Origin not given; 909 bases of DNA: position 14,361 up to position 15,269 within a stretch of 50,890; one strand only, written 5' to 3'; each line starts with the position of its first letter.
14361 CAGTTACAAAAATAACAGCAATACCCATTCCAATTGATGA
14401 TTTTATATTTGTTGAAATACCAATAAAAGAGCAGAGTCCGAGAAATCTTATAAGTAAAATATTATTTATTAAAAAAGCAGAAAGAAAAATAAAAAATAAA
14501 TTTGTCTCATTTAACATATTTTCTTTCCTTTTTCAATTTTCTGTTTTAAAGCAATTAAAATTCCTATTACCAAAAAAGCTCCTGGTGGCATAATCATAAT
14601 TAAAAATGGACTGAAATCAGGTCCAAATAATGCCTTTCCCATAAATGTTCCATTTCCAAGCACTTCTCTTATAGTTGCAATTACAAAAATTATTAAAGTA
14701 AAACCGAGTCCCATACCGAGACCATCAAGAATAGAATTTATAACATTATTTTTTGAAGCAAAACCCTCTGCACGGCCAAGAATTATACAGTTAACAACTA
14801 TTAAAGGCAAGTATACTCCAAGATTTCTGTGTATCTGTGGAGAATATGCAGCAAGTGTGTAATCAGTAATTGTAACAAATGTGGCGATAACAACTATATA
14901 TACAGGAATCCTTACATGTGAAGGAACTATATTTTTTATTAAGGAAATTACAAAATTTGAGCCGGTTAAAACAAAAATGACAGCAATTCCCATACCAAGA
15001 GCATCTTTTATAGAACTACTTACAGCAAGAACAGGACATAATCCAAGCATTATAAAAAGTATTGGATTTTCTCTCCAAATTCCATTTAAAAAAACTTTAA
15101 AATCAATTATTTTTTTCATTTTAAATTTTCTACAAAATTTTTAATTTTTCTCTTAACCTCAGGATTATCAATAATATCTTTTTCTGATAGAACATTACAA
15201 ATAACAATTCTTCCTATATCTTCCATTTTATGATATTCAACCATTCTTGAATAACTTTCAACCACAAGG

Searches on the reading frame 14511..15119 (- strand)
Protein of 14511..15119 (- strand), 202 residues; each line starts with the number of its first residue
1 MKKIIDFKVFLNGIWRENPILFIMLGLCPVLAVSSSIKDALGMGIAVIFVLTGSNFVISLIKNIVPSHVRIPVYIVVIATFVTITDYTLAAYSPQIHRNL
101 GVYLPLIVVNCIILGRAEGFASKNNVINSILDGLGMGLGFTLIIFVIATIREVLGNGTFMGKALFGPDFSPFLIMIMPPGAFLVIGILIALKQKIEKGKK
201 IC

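Call 3: search_protein_families(library=pfam, proteins=[window:14511-15119:-], max_evalue=0.01)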
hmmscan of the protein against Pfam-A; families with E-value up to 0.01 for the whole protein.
window:14511-15119:- (202 aa): 1 family
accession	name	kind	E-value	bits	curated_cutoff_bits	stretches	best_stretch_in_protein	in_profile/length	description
PF02508.19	Rnf-Nqr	-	1.2e-69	234.3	23.8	1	7-189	2-174/174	Rnf-Nqr subunit, membrane protein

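Call 4: search_protein_families(library=ncbifam, proteins=[window:14511-15119:-], max_evalue=0.01)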
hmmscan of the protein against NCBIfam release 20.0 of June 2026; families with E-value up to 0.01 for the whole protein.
window:14511-15119:- (202 aa): 11 families
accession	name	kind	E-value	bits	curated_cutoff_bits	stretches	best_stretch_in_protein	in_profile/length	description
NF009070.0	PRK12405.1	subfamily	1.3e-76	256.8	184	1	8-199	6-210/231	electron transport complex subunit RsxE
TIGR01948.1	rnfE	subfamily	4.7e-75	251.5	213.4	1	8-197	2-195/196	RnfABCDGE type electron transport complex subunit E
NF041839.1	rnfE_Methano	equivalog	4.5e-63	212.7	350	1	8-193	4-192/203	Rnf electron transport complex subunit RnfE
NF006777.0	PRK09292.1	equivalog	7.7e-55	185.9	235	1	8-198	9-204/209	NADH:ubiquinone reductase (Na(+)-transporting) subunit D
TIGR01939.1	nqrD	equivalog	6.2e-50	169.9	244.85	1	8-198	8-204/207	NADH:ubiquinone reductase (Na(+)-transporting) subunit D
TIGR01943.1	rnfA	subfamily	2.7e-31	109.5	229.3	1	7-155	4-158/190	RnfABCDGE type electron transport complex subunit A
NF003481.0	PRK05151.1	equivalog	1.7e-27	96.9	240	1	10-154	8-158/193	electron transport complex subunit RsxA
NF041835.1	rnfA_Methano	equivalog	5.3e-27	95.5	300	1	7-153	7-159/195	Rnf electron transport complex subunit RnfA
TIGR01940.1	nqrE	equivalog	1.6e-25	90.7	247.55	1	8-154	5-167/200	NADH:ubiquinone reductase (Na(+)-transporting) subunit E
NF002200.0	PRK01061.1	equivalog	7e-21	74.9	351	1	7-155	12-178/250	Na(+)-translocating NADH-quinone reductase subunit E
NF009108.0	PRK12456.1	equivalog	1.5e-15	57.8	398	1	8-155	7-166/199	Na(+)-translocating NADH-quinone reductase subunit E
